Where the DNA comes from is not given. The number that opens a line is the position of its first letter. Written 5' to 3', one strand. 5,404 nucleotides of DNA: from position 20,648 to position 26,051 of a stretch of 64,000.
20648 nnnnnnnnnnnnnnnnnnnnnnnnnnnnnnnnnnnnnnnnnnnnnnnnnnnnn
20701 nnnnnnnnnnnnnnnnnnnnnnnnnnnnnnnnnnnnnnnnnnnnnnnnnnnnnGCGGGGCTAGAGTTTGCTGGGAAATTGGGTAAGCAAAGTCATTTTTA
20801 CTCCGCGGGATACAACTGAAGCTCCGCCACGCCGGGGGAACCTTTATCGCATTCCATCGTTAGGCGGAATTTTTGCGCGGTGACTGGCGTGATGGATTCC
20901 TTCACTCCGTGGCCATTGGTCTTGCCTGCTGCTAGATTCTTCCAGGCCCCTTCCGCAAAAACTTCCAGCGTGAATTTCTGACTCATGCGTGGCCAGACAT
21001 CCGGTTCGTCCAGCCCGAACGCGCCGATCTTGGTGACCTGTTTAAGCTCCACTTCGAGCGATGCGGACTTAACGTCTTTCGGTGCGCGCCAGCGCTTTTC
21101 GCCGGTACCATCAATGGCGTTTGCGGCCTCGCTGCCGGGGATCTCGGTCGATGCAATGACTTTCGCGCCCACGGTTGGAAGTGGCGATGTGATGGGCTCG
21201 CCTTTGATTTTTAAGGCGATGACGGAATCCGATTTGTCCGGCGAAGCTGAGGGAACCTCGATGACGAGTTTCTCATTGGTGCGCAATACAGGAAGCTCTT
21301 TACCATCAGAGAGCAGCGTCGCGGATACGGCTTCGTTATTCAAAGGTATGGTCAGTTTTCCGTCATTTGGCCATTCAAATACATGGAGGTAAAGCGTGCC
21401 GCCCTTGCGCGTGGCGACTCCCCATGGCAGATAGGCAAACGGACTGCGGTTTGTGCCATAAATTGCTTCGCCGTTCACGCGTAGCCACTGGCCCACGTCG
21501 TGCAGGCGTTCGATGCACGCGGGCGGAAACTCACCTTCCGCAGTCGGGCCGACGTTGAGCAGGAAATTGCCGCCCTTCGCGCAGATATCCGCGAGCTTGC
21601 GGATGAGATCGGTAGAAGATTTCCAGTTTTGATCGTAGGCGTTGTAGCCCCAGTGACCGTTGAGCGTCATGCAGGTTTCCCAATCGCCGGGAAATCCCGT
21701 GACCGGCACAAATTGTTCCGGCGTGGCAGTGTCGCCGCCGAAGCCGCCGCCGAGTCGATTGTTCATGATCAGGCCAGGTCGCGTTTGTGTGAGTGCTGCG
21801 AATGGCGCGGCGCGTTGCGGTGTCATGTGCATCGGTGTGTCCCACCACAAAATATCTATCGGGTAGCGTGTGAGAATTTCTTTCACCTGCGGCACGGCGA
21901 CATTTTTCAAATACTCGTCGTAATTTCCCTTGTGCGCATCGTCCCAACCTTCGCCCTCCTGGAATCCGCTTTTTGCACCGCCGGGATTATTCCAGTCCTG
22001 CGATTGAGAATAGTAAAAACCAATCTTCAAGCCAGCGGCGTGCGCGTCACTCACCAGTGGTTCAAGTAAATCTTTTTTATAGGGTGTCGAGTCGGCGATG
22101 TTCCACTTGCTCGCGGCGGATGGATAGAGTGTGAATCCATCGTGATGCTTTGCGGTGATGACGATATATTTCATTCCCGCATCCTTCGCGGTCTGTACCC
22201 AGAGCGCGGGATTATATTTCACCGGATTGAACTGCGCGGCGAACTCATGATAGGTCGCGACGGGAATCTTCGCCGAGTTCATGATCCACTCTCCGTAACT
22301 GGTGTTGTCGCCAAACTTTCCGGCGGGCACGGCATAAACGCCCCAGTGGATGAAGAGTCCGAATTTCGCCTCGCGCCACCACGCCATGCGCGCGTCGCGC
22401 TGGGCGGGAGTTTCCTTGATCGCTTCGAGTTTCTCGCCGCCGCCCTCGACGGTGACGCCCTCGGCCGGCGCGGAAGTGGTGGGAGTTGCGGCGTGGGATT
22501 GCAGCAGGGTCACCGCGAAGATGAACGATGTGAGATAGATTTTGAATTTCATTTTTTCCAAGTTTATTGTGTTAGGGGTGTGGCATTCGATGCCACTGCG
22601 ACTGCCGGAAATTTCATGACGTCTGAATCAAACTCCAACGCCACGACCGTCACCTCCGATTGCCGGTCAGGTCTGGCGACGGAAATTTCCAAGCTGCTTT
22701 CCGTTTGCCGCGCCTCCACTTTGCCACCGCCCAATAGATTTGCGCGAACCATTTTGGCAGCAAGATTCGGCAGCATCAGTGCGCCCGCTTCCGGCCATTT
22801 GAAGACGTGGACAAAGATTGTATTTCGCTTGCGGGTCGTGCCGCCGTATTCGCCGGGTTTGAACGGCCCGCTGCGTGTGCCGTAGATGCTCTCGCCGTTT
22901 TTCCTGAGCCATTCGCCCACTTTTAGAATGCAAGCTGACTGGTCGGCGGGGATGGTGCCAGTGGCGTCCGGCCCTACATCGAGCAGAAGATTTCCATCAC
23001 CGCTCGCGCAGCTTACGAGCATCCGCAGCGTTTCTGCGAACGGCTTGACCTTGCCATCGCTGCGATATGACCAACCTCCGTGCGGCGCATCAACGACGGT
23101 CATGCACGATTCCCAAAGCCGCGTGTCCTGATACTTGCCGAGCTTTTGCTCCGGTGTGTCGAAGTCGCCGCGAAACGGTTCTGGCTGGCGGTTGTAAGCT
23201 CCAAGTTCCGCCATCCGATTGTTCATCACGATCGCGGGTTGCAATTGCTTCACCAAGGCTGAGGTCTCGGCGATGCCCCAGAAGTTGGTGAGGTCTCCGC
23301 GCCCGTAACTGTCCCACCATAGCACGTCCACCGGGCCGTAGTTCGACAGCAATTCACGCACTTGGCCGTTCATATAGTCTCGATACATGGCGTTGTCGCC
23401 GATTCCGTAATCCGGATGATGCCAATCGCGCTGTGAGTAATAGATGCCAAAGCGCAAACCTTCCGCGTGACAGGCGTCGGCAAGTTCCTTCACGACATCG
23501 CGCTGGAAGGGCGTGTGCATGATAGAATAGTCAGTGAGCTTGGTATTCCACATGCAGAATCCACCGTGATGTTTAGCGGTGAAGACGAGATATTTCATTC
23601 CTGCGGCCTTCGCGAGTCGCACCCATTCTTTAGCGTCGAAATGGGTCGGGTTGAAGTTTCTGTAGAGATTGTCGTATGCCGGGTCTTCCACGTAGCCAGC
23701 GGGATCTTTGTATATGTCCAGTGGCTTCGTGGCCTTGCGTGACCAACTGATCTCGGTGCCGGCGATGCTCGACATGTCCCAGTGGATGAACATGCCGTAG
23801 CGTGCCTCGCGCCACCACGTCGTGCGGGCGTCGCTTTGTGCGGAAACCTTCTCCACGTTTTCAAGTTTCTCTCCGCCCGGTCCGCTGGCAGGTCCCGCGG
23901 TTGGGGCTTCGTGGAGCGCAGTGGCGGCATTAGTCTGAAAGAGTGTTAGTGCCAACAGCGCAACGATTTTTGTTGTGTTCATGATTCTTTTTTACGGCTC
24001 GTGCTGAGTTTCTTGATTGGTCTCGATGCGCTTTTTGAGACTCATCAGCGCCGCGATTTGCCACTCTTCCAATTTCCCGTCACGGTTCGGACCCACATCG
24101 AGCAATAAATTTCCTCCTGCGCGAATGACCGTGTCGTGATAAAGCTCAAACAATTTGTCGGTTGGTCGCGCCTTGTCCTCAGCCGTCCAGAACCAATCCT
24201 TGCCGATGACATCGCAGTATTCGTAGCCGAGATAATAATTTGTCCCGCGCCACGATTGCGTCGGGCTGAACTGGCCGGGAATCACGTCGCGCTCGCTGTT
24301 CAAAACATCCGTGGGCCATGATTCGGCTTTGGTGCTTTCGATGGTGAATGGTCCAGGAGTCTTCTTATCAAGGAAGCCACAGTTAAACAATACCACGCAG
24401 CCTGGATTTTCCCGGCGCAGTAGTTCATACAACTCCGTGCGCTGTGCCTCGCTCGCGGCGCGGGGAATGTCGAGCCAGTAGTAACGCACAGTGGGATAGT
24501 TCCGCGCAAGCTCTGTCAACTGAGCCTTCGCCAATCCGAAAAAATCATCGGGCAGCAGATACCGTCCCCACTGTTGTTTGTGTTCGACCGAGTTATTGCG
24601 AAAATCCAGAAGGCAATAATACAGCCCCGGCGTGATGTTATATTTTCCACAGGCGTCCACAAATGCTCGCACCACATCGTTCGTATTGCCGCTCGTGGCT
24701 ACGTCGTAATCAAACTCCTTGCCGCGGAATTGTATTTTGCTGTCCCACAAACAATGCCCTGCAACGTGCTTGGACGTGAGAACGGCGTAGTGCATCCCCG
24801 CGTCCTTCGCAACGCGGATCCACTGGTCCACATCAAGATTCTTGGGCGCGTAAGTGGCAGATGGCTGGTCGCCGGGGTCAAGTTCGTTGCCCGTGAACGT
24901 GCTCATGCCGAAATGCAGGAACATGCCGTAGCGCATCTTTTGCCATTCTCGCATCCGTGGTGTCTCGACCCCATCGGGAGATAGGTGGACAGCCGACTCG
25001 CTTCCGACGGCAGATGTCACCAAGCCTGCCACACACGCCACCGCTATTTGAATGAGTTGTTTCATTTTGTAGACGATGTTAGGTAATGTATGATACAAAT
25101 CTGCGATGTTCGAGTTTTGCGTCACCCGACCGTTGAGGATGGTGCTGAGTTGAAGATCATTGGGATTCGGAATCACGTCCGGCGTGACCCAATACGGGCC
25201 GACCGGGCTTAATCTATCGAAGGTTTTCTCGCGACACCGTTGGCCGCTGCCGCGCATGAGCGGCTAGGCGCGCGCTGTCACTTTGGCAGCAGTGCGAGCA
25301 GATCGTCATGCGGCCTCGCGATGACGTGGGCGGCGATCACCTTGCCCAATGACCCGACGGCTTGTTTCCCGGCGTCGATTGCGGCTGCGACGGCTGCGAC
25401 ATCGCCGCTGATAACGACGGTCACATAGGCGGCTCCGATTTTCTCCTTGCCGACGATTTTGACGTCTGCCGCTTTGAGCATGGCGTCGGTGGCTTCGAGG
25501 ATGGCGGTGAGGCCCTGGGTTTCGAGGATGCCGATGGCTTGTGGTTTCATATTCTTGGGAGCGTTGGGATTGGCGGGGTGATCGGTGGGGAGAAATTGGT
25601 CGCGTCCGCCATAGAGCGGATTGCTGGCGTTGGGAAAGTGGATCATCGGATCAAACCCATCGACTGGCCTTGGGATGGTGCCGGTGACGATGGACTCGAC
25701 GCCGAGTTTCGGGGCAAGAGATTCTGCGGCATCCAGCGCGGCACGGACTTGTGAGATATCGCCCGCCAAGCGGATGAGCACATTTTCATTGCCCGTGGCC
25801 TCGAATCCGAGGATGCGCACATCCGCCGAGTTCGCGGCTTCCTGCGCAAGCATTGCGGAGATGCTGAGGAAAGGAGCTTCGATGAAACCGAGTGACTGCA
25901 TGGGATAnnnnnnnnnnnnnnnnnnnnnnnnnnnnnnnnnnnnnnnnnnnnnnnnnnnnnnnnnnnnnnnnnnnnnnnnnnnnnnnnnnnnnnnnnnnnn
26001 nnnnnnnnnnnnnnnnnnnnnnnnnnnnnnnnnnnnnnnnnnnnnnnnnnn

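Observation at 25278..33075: Candidate new system: oxidative (non-phosphorylative) L-fucose catabolism coupled to a bacterial microcompartment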

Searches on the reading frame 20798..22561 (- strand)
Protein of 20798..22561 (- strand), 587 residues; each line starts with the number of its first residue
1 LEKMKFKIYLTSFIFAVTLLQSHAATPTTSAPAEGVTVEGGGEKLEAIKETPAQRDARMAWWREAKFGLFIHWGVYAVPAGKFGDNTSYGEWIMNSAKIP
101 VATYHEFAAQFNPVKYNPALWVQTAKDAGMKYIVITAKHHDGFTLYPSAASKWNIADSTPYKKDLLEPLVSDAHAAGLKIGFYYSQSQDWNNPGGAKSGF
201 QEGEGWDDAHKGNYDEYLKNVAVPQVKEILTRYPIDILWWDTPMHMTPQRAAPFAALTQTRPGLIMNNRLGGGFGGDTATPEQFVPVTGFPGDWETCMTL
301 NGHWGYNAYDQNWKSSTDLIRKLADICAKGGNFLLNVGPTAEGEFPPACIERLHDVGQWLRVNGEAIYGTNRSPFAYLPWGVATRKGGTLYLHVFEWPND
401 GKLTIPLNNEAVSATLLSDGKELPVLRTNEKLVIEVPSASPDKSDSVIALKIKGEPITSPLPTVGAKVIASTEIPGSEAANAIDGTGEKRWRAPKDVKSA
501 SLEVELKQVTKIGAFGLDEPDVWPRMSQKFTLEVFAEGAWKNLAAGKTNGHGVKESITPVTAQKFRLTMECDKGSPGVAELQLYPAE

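Call 71: search_protein_families(library=pfam, proteins=[window:20798-22561:-])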
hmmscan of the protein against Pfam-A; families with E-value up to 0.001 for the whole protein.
window:20798-22561:- (587 aa): 5 families
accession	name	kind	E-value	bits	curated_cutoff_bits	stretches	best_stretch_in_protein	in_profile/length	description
PF01120.23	Alpha_L_fucos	-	2.2e-88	297.5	25.2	1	49-365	15-345/345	Alpha-L-fucosidase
PF00754.31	F5_F8_type_C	-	3.7e-09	37.2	28.2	1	470-571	4-114/127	F5/8 type C domain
PF22633.2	F5_F8_type_C_2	-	2.9e-06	28.3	27.8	1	481-567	1-91/91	NedA-like, galactose-binding domain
PF14871.12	GHL6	-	9.6e-05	23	35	1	121-187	5-67/132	Hypothetical glycosyl hydrolase 6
PF16757.11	Fucosidase_C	-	0.0005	21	25.6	0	385-448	13-81/88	Alpha-L-fucosidase C-terminal domain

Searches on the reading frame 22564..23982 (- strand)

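Call 3: search_protein_families(library=pfam, proteins=[window:22564-23982:-])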
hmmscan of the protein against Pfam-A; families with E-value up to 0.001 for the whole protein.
window:22564-23982:- (472 aa): 3 families
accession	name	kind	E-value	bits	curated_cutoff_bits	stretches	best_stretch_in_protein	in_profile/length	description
PF01120.23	Alpha_L_fucos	-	5.7e-81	273.1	25.2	1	47-364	20-345/345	Alpha-L-fucosidase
PF14871.12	GHL6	-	3.1e-07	31.1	35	1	116-189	1-70/132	Hypothetical glycosyl hydrolase 6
PF16757.11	Fucosidase_C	-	0.00019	22.4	25.6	1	383-436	13-70/88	Alpha-L-fucosidase C-terminal domain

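Call 4: search_protein_families(library=ncbifam, proteins=[window:22564-23982:-])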
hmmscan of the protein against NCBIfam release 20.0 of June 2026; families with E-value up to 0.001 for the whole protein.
window:22564-23982:- (472 aa): 0 families

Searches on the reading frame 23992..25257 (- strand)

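Call 3: search_protein_families(library=pfam, proteins=[window:23992-25257:-])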
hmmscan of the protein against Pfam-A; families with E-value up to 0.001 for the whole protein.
window:23992-25257:- (421 aa): 2 families
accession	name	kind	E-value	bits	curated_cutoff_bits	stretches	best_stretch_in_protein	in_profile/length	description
PF01120.23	Alpha_L_fucos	-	6.2e-34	118.4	25.2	1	135-415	88-344/345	Alpha-L-fucosidase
PF01557.24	FAA_hydrolase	-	2e-09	37.9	23.9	1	6-71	106-171/214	Fumarylacetoacetate (FAA) hydrolase C-terminal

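Call 4: search_protein_families(library=ncbifam, proteins=[window:23992-25257:-])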
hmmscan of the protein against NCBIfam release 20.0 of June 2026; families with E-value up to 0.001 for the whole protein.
window:23992-25257:- (421 aa): 4 families
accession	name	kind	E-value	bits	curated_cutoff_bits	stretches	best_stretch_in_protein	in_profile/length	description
TIGR02303.1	HpaG-C-term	equivalog_domain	7e-07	28.9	276.4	1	9-69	143-203/245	4-hydroxyphenylacetate degradation bifunctional isomerase/decarboxylase, C-terminal subunit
NF053535.1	DhyDRhmHlse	equivalog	9.8e-06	25.1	500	1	6-69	168-231/284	2,4-didehydro-3-deoxy-L-rhamnonate hydrolase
NF011750.0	PRK15203.1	equivalog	2e-05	23.6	811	1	9-69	323-383/429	4-hydroxyphenylacetate degradation bifunctional isomerase/decarboxylase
NF009399.0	PRK12764.1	equivalog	0.00011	21.4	444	1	5-73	117-184/501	fumarylacetoacetate hydrolase family protein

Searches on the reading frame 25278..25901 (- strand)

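Call 3: search_protein_families(library=pfam, proteins=[window:25278-25901:-])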
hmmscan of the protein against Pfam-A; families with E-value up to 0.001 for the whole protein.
window:25278-25901:- (207 aa): 1 family
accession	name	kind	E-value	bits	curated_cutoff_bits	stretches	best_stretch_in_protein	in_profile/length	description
PF00936.24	BMC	-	2.9e-35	120.5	24.5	2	122-197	1-75/75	BMC domain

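Call 4: search_protein_families(library=ncbifam, proteins=[window:25278-25901:-])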
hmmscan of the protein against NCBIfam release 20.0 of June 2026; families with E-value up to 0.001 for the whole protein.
window:25278-25901:- (207 aa): 6 families
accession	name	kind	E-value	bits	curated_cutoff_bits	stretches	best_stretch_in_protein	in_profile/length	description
NF053792.1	beta_CO2some_O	equivalog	2.2e-31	108.9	270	1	5-206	10-197/205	beta-carboxysome assembly protein CcmO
NF012018.0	PRK15474.1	equivalog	5.3e-29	100.4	133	1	121-206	2-87/97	ethanolamine utilization microcompartment protein EutM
NF053791.1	BMC_CsoS1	equivalog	7e-26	90.3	166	1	121-205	7-92/93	alpha-carboxysome major shell protein CsoS1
NF012010.0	PRK15466.1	equivalog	7e-23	81.5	218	1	121-203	3-85/166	ethanolamine utilization microcompartment protein EutK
TIGR02526.1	eut_PduT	equivalog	6.5e-14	52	250.3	1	121-205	3-85/182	ethanolamine utilization microcompartment shell protein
NF011944.0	PRK15415.1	equivalog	0.00046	19.6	173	0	121-181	184-249/269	propanediol utilization microcompartment protein PduB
